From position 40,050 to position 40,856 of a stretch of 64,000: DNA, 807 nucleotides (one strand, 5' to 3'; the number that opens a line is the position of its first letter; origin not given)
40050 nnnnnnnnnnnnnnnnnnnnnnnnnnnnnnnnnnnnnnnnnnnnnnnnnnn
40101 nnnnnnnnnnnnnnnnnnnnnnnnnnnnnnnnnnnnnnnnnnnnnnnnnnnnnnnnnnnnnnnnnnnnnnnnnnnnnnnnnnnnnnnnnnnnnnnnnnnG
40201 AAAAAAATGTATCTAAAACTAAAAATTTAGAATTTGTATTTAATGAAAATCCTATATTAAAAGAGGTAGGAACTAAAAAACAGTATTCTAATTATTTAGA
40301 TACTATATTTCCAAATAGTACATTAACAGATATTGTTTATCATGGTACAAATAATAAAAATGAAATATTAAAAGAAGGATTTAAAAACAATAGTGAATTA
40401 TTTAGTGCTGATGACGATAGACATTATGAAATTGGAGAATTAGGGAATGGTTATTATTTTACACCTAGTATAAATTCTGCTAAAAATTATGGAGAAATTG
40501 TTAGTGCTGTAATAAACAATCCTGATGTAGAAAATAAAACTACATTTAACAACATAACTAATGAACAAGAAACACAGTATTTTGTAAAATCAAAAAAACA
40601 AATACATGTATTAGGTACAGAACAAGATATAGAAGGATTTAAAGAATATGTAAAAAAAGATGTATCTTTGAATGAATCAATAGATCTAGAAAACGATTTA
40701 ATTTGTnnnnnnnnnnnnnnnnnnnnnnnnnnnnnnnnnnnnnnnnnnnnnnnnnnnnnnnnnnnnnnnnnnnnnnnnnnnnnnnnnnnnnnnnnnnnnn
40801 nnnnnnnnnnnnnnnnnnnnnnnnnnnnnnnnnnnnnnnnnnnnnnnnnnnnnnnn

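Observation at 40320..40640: H-Y-E type ADP-ribosyltransferase-like module at the extreme C-terminus of the giant RNAP protein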

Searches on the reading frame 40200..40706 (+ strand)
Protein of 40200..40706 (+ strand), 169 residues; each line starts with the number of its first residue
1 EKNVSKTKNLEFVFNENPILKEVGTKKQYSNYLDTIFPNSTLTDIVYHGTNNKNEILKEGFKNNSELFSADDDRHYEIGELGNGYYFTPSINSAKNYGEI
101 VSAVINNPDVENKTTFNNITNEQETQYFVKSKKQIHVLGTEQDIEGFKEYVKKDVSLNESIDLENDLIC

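Call 4: search_protein_families(library=pfam, proteins=[window:40200-40706:+], max_evalue=10)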
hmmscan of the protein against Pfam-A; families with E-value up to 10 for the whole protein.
window:40200-40706:+ (169 aa): 2 families
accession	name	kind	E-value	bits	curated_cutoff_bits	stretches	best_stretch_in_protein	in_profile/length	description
PF18760.7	ART-PolyVal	-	0.0004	21.6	31.2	1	45-137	8-88/140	ADP-Ribosyltransferase in polyvalent proteins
PF16064.11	DUF4806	-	0.039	14.7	25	1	21-66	38-82/90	Domain of unknown function (DUF4806)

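Call 8: find_homologous_proteins(query=window:40200-40706:+, max_evalue=0.01)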
Query window:40200-40706:+ (169 aa): 6 proteins with E <= 0.01 among 64 candidates.
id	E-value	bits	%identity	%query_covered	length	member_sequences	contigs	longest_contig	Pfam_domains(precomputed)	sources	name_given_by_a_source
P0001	1.1e-55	206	65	82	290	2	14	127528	-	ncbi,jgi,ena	jgi:hypothetical protein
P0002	4.4e-18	84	36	92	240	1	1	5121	-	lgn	-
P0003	1.8e-15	75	45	57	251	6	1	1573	-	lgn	-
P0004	2.4e-15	75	32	83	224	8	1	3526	PF18760.8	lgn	-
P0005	2.6e-12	65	64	31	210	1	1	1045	-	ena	-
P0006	4.9e-8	51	32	82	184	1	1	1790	PF18760.8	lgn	-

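Call 10: find_encoding_contigs(protein=P0001, flank=10000, max_places=4)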
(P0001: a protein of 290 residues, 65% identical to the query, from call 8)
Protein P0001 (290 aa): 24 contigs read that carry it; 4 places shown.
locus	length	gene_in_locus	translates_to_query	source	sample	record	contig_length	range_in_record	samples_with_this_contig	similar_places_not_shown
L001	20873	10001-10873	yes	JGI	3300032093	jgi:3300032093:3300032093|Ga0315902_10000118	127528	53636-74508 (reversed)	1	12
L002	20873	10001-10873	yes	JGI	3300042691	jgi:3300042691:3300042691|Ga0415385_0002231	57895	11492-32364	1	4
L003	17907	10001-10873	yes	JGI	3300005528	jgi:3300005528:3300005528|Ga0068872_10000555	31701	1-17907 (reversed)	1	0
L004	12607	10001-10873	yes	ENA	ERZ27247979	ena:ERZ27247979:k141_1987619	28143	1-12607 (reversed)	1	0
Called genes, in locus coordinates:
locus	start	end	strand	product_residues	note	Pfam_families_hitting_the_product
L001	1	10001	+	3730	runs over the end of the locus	-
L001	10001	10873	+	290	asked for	-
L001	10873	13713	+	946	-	-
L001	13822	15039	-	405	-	PF21189:PHA02142, PF09414:RNA_ligase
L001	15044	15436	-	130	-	-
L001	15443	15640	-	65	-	-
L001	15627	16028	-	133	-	PF24749:DUF7695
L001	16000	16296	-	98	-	-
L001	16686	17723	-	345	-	-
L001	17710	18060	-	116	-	PF18909:dGTP_diPhyd_N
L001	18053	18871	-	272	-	-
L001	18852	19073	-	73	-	-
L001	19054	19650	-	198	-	-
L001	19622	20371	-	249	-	PF02739:5_3_exonuc_N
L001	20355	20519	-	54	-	-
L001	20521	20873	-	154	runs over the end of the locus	PF01832:Glucosaminidase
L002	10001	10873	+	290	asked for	-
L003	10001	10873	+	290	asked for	-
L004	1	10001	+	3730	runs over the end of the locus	-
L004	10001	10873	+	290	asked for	-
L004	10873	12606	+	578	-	?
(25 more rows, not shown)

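Call 11: search_protein_families(library=pfam, alignment_id=A1, max_evalue=0.1)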
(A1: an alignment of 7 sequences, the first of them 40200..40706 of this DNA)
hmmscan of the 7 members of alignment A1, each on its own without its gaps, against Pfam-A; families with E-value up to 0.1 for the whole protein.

A. member 1, window:40200-40706:+ (169 aa): 2 families
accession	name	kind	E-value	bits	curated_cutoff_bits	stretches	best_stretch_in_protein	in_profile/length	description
PF18760.7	ART-PolyVal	-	0.0004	21.6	31.2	1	45-137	8-88/140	ADP-Ribosyltransferase in polyvalent proteins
PF16064.11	DUF4806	-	0.039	14.7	25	1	21-66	38-82/90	Domain of unknown function (DUF4806)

B. families by the number of members that match (of 7 scanned): 4 families
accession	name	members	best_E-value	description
PF18760.7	ART-PolyVal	4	1.1e-08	ADP-Ribosyltransferase in polyvalent proteins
PF00644.27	PARP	2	0.004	Poly(ADP-ribose) polymerase catalytic domain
PF01885.22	PTS_2-RNA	2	0.01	RNA 2'-phosphotransferase, Tpt1 / KptA family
PF16064.11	DUF4806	1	0.039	Domain of unknown function (DUF4806)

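Call 19: search_solved_structures(query=A2, max_evalue=10, show_alignments=3)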
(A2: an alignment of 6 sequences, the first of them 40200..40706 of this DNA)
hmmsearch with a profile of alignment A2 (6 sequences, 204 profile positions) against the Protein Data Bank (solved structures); distinct sequences matched with E-value up to 10: 7.
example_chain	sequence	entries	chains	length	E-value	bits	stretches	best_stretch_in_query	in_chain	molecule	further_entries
3dc0_A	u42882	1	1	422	0.021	17.8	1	93-158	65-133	alpha-amylase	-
1ua7_A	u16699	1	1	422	0.21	14.5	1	92-158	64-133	Alpha-amylase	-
1bag_A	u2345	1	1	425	0.21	14.5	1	92-158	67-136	ALPHA-1,4-GLUCAN-4-GLUCANOHYDROLASE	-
2fs1_A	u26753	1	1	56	0.32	13.9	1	76-119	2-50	PSD-1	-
2h1e_A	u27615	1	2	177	0.52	13.2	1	122-180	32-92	Chromo domain protein 1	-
2dy7_A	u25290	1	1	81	0.59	13.1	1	122-171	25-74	Chromo domain protein 1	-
9xqs_E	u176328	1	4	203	0.88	12.5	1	119-168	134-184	PHIKZ161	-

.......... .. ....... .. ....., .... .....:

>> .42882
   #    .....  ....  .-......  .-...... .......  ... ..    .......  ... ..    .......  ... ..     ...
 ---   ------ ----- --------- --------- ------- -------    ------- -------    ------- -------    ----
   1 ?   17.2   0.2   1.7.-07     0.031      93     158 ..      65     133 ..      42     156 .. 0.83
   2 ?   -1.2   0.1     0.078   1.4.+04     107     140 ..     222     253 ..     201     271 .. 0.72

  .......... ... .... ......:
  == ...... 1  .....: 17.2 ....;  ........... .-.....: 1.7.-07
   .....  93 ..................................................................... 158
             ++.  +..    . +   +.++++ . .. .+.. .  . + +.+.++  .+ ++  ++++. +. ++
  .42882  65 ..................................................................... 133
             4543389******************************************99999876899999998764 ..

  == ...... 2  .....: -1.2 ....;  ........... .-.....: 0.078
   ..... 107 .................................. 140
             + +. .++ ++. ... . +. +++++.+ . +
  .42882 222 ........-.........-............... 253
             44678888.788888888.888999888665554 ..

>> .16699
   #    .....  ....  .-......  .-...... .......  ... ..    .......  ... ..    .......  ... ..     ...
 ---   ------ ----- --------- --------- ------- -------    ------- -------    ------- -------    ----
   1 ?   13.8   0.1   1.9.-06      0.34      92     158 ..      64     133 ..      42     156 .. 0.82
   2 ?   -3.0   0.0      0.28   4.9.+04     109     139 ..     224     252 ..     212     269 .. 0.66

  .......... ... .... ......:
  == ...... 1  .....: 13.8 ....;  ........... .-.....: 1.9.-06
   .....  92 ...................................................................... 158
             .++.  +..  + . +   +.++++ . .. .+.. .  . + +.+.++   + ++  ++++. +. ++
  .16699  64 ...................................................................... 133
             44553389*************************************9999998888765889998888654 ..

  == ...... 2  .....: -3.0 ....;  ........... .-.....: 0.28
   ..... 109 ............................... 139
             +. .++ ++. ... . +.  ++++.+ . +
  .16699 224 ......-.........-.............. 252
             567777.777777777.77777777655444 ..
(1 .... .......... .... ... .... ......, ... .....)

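Call 26: search_protein_representatives(alignment_id=A2)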
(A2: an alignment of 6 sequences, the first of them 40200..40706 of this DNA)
Query: 6 sequences, 204 profile positions. Proteins with E-value up to 0.001 (for the whole library): 1739; up to 1e-10: 1339; up to 1e-30: 208. The best 150 are listed.
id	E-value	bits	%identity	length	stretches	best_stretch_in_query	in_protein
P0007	1.4e-66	240.5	-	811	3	22-199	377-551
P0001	3.8e-62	226.0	-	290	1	4-203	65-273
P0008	4.6e-61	222.4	-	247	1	15-202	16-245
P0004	1.8e-59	217.2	-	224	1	3-198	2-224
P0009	4.4e-57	209.4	-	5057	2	24-199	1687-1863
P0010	1.5e-54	201.1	-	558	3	21-201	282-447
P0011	3.0e-50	187.1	-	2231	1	19-201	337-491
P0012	2.1e-49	184.4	-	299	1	22-201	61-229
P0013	2.7e-49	184.0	-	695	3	21-81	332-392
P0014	8.8e-49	182.3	-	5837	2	15-198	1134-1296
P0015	3.1e-48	180.6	-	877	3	20-200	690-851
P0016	1.1e-46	175.5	-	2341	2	18-199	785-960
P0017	1.5e-44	168.5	-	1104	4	28-198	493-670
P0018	2.1e-42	161.5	-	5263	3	19-200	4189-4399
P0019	7.2e-42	159.8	-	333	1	15-198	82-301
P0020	1.3e-41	158.9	-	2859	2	44-199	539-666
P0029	1.3e-38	149.1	-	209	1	1-198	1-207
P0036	1.5e-37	145.6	-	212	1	1-198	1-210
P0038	2.1e-37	145.2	-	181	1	23-200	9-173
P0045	1.3e-36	142.6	-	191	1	1-199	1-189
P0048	1.9e-36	142.1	-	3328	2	21-198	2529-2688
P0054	7.8e-36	140.0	-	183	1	17-199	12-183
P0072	6.8e-35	137.0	-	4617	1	20-200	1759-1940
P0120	3.8e-33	131.3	-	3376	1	17-199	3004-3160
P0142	1.8e-32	129.0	-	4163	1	21-199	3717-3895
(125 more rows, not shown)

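Call 29: search_protein_families(library=pfam, proteins=[P0004, P0006, P0008, P0012, P0029, P0036, P0038, P0045, P0054, P0001], max_evalue=0.1)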
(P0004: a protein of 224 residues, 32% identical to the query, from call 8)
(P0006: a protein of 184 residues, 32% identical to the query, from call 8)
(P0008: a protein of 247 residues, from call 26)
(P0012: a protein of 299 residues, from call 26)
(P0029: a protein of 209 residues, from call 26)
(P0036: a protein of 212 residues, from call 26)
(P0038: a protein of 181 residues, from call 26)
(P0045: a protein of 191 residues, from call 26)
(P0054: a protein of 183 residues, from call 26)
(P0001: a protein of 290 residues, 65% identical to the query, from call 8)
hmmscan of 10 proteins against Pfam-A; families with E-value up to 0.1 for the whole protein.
P0004 (224 aa): 1 family
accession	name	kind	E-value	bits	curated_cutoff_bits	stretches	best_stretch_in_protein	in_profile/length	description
PF18760.7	ART-PolyVal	-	1.1e-08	36.3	31.2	1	64-207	8-131/140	ADP-Ribosyltransferase in polyvalent proteins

P0006 (184 aa): 1 family
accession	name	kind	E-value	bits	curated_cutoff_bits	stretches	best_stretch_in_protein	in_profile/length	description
PF18760.7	ART-PolyVal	-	2.8e-08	35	31.2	1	56-164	8-130/140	ADP-Ribosyltransferase in polyvalent proteins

P0008 (247 aa): 2 families
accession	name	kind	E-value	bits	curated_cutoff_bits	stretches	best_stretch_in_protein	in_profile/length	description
PF00644.27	PARP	-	0.0015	18.5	26.7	1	42-93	34-82/199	Poly(ADP-ribose) polymerase catalytic domain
PF01885.22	PTS_2-RNA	-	0.0064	17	26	1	49-82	89-120/177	RNA 2'-phosphotransferase, Tpt1 / KptA family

P0012 (299 aa): 0 families

P0029 (209 aa): 1 family
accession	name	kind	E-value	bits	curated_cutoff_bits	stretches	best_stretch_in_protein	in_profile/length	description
PF18760.7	ART-PolyVal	-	2e-08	35.5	31.2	1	57-190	8-131/140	ADP-Ribosyltransferase in polyvalent proteins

P0036 (212 aa): 2 families
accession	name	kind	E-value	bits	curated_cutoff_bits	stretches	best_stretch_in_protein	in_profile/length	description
PF18760.7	ART-PolyVal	-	3.1e-11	44.7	31.2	1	65-193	8-131/140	ADP-Ribosyltransferase in polyvalent proteins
PF16800.11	Endopep_inhib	-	0.062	13.7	29.9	0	41-117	50-124/150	IseA DL-endopeptidase inhibitor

P0038 (181 aa): 2 families
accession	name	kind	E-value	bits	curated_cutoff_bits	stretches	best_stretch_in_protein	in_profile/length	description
PF18760.7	ART-PolyVal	-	1.1e-07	33.2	31.2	1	46-153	8-130/140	ADP-Ribosyltransferase in polyvalent proteins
PF14826.12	FACT-Spt16_Nlob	-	0.084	13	27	0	143-173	62-92/162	FACT complex subunit SPT16 N-terminal lobe domain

P0045 (191 aa): 0 families

P0054 (183 aa): 1 family
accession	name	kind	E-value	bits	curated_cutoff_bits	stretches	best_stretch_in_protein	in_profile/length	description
PF18760.7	ART-PolyVal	-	1.6e-10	42.3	31.2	1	57-164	8-130/140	ADP-Ribosyltransferase in polyvalent proteins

P0001 (290 aa): 1 family
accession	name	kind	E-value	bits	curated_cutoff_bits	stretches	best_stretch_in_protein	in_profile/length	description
PF18760.7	ART-PolyVal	-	9.3e-05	23.7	31.2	1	160-222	8-62/140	ADP-Ribosyltransferase in polyvalent proteins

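Call 38: predict_structure(alignment_id=A3)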
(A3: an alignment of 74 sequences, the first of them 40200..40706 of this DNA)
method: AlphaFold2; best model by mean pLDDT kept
length: 169 residues; sequences in the alignment: 74
mean_pLDDT: 89.5   pTM: 0.83
mean pLDDT of the five models: 89.5, 89.4, 88.4, 87.7, 87.6
residues with pLDDT >= 90: 111; 70-90: 48; 50-70: 9; < 50: 1
segments of 3 or more residues with pLDDT < 50: none
pLDDT, mean of each block of 10 residues (from residue 1): 69 97 96 95 94 96 90 86 92 94 94 81 91 97 98 84 66
secondary structure, 60 per line:
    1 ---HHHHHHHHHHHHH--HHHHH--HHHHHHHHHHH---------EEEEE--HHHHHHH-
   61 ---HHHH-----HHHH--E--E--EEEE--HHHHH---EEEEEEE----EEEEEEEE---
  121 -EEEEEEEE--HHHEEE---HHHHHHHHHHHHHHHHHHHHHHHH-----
elements in order: H4-16 H19-23 H26-36 E46-50 H53-59 H64-67 H73-76 E85-88 H91-95 E99-105 E110-117 E122-129 E135-137 H141-164

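Call 40: fold_search(model_id=the predicted structure, library=pdb)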
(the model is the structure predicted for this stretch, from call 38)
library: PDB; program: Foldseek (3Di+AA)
matches with E <= 10: 213; with E <= 0.001: 0
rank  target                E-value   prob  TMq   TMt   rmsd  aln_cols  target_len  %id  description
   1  5fpg_A                6.3e-03  1.00  0.41  0.35   6.1       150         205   14  Crystal structure of human tankyrase 2 in complex with TA-92 (released 2016-12-14)
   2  7kk3_B                1.2e-02  0.99  0.38  0.20   9.3       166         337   14  Structure of the catalytic domain of PARP1 in complex with talazoparib (released 2021-01-06)
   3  8swy_B                1.5e-02  1.00  0.40  0.29   6.4       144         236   15  PARP4 ART domain bound to NADH (released 2023-11-08)
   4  5xsu_C                1.5e-02  0.99  0.38  0.21   9.4       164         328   13  novel orally efficacious inhibitors complexed with PARP1 (released 2018-04-25)
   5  3mhj_B                1.8e-02  0.99  0.38  0.32   7.0       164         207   16  Human tankyrase 2 - catalytic PARP domain in complex with 1-methyl-3-(trifluoromethyl)-5h-benzo[c][1,8]naphtyridine-6- (released 2010-05-05)
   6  8swy_A                2.5e-02  0.99  0.40  0.29   5.9       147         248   16  PARP4 ART domain bound to NADH (released 2023-11-08)
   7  6bhv_B                2.5e-02  0.98  0.38  0.28   8.9       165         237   14  Human PARP-1 bound to NAD+ analog benzamide adenine dinucleotide (BAD) (released 2018-02-28)
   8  8jnz_A                2.6e-02  0.94  0.34  0.17   9.8       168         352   13  Human ADP-ribosyltransferase 1 (PARP1) catalytic domain bound to a pyrazolopyrimidine carboxamide inhibitor (released 2024-06-12)
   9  8fz1_A                2.8e-02  0.98  0.37  0.28   9.0       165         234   13  Crystal structure of human PARP1 ART domain bound to inhibitor UKTT22 (compound 14) (released 2024-02-07)
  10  4r6e_A                3.1e-02  0.97  0.38  0.19   9.1       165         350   12  Human artd1 (parp1) - catalytic domain in complex with inhibitor niraparib (released 2015-09-09)
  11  8fz1_B                3.3e-02  0.97  0.37  0.27   9.0       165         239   13  Crystal structure of human PARP1 ART domain bound to inhibitor UKTT22 (compound 14) (released 2024-02-07)
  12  4xhu_A                3.3e-02  0.97  0.38  0.20   8.6       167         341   13  The complex structure of Timeless_PAB and PARP-1_catalytic domain (released 2015-09-30)
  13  8vyh_A                3.5e-02  0.98  0.39  0.20   8.4       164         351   13  Crystal Structure Analysis of PARP1 in complex with a compound (released 2025-08-27)
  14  6ghk_A                3.7e-02  0.97  0.38  0.20   8.5       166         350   13  Human PARP1 (ARTD1) - Catalytic domain in complex with inhibitor ME0527 (released 2019-05-22)
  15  4r5w_A                3.7e-02  0.96  0.36  0.19   9.0       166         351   14  Human artd1 (parp1) - catalytic domain in complex with inhibitor xav939 (released 2015-09-02)
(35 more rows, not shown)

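Call 43: fold_search(model_id=the predicted structure, library=viral)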
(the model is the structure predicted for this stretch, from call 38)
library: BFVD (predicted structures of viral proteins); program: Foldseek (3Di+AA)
matches with E <= 10: 156; with E <= 0.001: 0
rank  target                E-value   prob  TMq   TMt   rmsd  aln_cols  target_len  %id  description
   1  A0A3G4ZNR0            1.8e-03  1.00  0.36  0.12  10.1       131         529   21  PolyADP-ribose polymerase [Terrestrivirus sp.]
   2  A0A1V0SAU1            2.4e-03  1.00  0.36  0.13  10.7       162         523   18  E2 ubiquitin-conjugating enzyme [Catovirus CTV1]
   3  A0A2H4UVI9            2.5e-03  1.00  0.39  0.13   8.1       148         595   20  WWE domain-containing protein [Bodo saltans virus]
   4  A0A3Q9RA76            3.2e-03  1.00  0.40  0.19   8.1       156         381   17  Capsid maturation protease and MuF-like fusion protein [Microbacterium phage Schubert]
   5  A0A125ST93            3.4e-03  0.99  0.39  0.06  13.4       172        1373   17  (no name in the UniProt tables at hand)
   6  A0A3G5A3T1            3.6e-03  1.00  0.38  0.25   9.1       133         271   17  E2 ubiquitin-conjugating enzyme (Fragment) [Harvfovirus sp.]
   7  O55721                3.9e-03  0.99  0.36  0.34   9.9       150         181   15  Putative poly [ADP-ribose] polymerase-like 100L [Invertebrate iridescent virus 6]
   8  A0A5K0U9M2            4.1e-03  1.00  0.43  0.13   8.0       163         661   17  PolyADP-ribose polymerase [Yasminevirus sp. GU-2018]
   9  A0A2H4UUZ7            5.2e-03  1.00  0.38  0.19   7.2       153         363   18  PARP catalytic domain-containing protein [Bodo saltans virus]
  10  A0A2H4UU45            1.5e-02  0.99  0.39  0.23   5.8       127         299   20  NAD(+) ADP-ribosyltransferase [Bodo saltans virus]
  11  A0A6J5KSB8            1.7e-02  0.99  0.36  0.47   9.3       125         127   14  PARP catalytic domain-containing protein [uncultured Caudovirales phage]
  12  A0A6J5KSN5            2.0e-02  1.00  0.27  0.29   3.2        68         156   35  Uncharacterized protein [uncultured Caudovirales phage]
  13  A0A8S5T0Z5            2.9e-02  0.98  0.44  0.14   7.8       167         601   21  PolyVal ADP-Ribosyltransferase [Myoviridae sp. ctWb16]
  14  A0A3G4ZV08            3.5e-02  0.97  0.40  0.07   7.0       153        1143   17  PARP catalytic domain-containing protein [Edafosvirus sp.]
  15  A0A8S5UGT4            4.4e-02  0.89  0.38  0.39   7.4       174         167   15  PolyVal ADP-Ribosyltransferase [Myoviridae sp. ctshb19]
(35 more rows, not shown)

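Call 54: search_solved_structures(query=A3, max_evalue=10, show_alignments=2)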
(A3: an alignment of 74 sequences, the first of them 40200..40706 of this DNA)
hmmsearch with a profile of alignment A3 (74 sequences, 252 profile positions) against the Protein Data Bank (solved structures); distinct sequences matched with E-value up to 10: 2.
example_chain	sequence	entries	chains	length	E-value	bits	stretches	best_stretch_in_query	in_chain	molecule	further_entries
5c3l_B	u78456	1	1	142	0.18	14.8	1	195-234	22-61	Nucleoporin Nup58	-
7wkk_I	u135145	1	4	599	0.62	13.1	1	195-233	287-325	MGC84997 protein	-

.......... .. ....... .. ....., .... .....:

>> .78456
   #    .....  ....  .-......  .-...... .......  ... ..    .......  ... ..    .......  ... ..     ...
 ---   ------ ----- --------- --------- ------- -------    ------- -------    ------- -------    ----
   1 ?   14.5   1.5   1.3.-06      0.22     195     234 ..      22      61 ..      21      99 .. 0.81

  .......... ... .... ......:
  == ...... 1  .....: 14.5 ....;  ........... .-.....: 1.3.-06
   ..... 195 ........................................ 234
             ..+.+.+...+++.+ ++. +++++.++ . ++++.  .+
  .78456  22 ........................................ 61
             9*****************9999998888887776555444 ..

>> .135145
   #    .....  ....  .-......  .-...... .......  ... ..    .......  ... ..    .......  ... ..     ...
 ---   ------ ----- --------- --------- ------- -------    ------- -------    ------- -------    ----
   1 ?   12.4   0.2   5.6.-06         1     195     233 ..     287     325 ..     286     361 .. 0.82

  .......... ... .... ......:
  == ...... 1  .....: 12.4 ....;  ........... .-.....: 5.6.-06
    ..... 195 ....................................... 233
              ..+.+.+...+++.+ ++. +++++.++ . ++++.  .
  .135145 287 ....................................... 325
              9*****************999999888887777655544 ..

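Call 57: search_protein_families(library=pfam, proteins=[P0011, P0020, P0120], max_evalue=0.01)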
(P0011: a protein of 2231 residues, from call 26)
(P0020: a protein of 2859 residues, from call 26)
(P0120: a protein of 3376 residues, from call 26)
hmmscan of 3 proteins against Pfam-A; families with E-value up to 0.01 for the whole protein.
P0011 (2231 aa): 1 family
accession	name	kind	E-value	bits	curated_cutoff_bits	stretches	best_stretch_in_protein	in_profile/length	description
PF12705.13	PDDEXK_1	-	7.1e-09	36.4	22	1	879-1066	17-185/247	PD-(D/E)XK nuclease superfamily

P0020 (2859 aa): 0 families

P0120 (3376 aa): 0 families
